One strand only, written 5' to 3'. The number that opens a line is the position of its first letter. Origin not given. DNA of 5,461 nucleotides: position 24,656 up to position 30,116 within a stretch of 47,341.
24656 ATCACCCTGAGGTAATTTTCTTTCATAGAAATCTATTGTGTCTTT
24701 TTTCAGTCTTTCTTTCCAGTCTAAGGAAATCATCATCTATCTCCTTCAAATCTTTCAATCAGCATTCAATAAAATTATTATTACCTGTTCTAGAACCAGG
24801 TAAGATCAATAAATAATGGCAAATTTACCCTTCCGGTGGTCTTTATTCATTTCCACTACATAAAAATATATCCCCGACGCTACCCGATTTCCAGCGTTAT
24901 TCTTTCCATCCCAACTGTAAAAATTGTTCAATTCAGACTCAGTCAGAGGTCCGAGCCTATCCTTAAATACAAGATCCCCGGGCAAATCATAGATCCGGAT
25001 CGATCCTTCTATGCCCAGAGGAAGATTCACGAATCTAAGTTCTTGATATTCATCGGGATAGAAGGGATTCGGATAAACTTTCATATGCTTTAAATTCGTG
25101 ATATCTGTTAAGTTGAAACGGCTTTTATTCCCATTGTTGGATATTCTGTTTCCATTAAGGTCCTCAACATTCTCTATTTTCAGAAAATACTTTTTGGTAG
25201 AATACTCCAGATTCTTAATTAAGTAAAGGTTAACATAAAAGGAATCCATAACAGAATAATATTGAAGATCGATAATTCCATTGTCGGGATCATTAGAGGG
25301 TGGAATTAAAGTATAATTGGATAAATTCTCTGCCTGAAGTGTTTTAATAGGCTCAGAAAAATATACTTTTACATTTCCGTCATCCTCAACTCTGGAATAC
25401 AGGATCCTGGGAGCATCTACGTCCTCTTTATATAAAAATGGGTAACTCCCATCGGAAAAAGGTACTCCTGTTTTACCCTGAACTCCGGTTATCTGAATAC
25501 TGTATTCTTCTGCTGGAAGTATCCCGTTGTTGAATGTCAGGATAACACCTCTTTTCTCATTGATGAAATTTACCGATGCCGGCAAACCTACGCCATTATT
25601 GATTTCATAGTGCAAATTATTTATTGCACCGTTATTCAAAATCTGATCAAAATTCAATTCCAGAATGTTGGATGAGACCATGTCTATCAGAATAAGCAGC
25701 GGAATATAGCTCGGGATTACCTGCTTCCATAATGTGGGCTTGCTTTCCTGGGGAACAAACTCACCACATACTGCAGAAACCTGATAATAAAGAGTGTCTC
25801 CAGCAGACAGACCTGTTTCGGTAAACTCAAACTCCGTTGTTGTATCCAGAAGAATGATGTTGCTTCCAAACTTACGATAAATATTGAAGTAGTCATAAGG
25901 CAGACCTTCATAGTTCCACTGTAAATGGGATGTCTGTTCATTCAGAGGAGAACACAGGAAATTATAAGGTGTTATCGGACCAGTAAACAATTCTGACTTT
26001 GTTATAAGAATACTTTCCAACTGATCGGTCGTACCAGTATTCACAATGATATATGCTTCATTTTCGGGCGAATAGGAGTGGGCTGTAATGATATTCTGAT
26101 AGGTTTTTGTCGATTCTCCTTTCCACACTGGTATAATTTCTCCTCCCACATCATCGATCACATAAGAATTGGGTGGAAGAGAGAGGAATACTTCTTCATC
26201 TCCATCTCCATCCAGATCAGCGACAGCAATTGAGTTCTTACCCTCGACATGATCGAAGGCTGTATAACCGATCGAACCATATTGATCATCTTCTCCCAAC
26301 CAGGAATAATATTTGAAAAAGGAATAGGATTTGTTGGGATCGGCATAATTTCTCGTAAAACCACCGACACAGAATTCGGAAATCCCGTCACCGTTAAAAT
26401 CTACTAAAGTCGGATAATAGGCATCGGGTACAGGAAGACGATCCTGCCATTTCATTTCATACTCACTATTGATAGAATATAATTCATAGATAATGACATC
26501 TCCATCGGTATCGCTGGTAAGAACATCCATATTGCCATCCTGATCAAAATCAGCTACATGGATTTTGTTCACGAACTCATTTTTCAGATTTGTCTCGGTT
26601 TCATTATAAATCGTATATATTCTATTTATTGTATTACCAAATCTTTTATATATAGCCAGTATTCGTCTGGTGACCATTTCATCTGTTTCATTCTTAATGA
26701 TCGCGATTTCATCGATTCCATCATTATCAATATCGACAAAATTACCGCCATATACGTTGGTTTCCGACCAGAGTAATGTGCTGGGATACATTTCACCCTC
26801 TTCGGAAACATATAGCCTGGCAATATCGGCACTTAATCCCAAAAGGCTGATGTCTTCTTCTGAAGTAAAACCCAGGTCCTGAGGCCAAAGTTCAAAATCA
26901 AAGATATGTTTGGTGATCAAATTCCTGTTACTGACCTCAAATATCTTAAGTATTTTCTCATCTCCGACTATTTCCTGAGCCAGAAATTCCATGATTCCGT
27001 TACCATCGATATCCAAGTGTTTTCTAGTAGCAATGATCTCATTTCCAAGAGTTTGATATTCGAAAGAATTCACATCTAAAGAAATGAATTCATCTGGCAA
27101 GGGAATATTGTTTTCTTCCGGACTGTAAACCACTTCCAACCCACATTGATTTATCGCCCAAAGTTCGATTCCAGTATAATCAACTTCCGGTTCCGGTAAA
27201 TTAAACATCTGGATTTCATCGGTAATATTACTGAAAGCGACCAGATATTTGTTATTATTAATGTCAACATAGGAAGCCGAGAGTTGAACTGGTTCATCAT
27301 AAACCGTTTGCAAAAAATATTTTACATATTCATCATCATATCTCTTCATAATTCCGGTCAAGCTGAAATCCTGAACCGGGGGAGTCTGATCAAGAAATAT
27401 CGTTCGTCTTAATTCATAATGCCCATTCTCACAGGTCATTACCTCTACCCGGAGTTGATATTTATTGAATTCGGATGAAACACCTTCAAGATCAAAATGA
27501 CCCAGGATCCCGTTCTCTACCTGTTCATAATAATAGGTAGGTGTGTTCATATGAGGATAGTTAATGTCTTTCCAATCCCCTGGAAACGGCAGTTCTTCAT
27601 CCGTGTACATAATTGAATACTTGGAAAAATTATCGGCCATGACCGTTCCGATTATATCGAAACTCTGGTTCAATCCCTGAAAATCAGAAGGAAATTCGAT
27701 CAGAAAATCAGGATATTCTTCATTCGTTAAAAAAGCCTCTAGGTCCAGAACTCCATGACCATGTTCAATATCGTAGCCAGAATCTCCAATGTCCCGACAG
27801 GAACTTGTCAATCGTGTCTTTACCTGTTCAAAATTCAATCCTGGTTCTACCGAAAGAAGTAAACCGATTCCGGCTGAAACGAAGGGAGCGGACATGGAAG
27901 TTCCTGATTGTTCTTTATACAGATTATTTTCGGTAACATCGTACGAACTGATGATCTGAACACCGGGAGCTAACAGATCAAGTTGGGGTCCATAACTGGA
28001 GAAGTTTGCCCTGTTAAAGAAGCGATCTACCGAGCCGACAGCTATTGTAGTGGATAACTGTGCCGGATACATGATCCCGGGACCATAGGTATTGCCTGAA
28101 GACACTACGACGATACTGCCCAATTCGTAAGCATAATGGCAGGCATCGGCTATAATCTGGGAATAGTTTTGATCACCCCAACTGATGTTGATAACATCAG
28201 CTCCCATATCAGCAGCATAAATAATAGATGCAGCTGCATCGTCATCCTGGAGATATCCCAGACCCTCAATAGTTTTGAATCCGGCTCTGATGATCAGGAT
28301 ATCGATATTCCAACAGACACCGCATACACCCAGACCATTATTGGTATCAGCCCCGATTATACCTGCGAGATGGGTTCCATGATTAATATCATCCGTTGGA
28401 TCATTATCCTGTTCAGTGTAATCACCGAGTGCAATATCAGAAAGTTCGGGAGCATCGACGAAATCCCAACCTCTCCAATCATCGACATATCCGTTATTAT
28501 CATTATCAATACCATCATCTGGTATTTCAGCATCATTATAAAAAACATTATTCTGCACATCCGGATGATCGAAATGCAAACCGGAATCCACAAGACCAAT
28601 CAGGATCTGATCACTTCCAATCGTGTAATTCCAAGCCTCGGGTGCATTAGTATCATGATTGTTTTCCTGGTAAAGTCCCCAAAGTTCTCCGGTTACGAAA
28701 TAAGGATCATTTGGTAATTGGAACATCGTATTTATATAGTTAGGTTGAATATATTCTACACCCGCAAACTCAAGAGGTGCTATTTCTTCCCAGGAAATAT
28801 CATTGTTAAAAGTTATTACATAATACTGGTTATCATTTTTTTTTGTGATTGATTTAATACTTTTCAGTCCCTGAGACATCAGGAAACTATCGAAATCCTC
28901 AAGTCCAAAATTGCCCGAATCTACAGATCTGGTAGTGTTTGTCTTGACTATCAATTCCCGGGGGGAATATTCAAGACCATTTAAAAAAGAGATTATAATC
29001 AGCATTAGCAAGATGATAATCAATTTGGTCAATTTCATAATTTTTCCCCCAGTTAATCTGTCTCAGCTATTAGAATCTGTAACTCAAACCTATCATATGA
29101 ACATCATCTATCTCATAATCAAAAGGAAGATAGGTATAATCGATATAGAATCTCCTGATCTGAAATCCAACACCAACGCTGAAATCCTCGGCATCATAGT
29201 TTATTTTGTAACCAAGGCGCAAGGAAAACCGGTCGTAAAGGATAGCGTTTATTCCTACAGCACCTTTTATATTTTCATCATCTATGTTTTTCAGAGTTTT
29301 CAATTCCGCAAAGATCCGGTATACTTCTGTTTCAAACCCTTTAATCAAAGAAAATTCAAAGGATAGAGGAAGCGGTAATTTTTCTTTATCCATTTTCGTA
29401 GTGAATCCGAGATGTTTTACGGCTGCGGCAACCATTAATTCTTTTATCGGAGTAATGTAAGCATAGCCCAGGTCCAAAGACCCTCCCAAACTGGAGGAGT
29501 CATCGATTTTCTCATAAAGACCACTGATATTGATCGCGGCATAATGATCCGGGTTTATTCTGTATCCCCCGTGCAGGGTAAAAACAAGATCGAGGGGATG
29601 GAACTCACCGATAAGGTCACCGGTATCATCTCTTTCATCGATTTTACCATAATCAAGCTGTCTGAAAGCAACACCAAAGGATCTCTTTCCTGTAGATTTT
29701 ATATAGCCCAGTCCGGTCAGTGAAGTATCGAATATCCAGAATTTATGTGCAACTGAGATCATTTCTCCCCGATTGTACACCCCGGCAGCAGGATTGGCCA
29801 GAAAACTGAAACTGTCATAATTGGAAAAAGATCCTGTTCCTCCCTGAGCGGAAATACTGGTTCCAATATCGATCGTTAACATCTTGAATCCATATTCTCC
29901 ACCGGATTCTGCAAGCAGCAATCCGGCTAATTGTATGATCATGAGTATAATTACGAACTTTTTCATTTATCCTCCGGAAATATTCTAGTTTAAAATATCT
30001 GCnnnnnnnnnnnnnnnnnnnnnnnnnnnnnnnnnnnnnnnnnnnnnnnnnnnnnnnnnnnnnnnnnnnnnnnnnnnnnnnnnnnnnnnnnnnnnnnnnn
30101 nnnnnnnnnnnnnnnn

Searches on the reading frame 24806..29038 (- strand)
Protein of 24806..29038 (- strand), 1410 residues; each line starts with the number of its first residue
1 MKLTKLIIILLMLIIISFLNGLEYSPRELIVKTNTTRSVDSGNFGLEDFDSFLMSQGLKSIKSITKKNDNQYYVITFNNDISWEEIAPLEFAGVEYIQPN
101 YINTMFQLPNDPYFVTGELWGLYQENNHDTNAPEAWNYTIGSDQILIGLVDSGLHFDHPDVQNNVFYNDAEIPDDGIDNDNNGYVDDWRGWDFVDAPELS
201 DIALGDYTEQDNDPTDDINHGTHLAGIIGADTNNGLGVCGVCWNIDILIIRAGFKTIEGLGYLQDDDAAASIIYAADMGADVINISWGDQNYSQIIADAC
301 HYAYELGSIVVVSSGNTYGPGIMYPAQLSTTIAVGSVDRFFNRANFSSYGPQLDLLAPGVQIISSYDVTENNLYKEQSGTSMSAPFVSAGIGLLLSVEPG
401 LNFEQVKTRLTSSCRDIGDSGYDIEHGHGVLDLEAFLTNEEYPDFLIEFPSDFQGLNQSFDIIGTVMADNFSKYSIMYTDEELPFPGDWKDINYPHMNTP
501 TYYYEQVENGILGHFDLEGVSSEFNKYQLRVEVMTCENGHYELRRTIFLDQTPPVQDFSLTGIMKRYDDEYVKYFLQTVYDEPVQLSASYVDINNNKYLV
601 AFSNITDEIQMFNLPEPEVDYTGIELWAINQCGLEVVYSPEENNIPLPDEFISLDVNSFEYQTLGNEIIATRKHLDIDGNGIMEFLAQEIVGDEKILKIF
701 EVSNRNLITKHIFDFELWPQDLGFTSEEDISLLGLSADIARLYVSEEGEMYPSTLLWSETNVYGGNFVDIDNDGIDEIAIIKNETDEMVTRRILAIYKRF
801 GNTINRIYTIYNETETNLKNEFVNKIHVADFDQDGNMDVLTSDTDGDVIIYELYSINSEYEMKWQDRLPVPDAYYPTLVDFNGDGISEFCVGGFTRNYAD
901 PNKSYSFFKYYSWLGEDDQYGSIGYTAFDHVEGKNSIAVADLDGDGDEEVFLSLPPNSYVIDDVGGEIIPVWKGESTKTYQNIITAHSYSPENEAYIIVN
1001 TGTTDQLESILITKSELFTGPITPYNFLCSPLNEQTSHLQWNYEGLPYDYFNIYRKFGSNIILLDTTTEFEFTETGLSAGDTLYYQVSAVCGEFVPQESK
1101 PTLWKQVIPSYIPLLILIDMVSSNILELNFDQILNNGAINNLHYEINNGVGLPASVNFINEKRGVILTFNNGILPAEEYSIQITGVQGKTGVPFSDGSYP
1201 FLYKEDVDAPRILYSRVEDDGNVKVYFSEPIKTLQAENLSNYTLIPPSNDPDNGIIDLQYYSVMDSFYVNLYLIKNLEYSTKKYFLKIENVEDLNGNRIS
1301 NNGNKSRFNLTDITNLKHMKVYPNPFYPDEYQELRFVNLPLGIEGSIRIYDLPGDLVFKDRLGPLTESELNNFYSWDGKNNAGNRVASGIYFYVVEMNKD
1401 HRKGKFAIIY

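Call 64: search_protein_families(library=pfam, proteins=[window:24806-29038:-], max_evalue=0.001)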
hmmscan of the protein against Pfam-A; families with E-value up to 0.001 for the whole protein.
window:24806-29038:- (1410 aa): 7 families
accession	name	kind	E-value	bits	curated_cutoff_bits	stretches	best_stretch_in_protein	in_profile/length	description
PF00082.27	Peptidase_S8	-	2.4e-49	168.6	21.8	1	143-429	2-288/288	Subtilase family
PF13517.12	FG-GAP_3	-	6.9e-09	36.6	26.9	2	830-890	1-60/61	FG-GAP-like repeat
PF13585.12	CHU_C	-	3.1e-08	34.1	27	1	1346-1405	30-80/86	CHU_C Type IX secretion signal domain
PF13860.13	FlgD_ig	-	5e-05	23.6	27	1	1345-1398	25-76/79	FlgD Ig-like domain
PF13205.12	Big_5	-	0.00013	23.1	23.6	0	1217-1302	19-98/105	Bacterial Ig-like domain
PF01839.29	FG-GAP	-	0.00047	20.4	22.1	0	936-950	4-18/37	FG-GAP repeat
PF00041.27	fn3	-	0.00073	20.1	25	0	1024-1102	3-81/84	Fibronectin type III domain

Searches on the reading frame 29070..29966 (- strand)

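Call 32: search_protein_families(library=pfam, proteins=[window:29070-29966:-], max_evalue=0.0001)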
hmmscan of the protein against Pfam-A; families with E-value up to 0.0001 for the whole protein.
window:29070-29966:- (298 aa): 1 family
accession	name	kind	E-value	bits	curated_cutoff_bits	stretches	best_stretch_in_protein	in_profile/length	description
PF11751.14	PorP_SprF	-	9.9e-06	25.7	22.3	1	155-279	132-252/273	Type IX secretion system membrane protein PorP/SprF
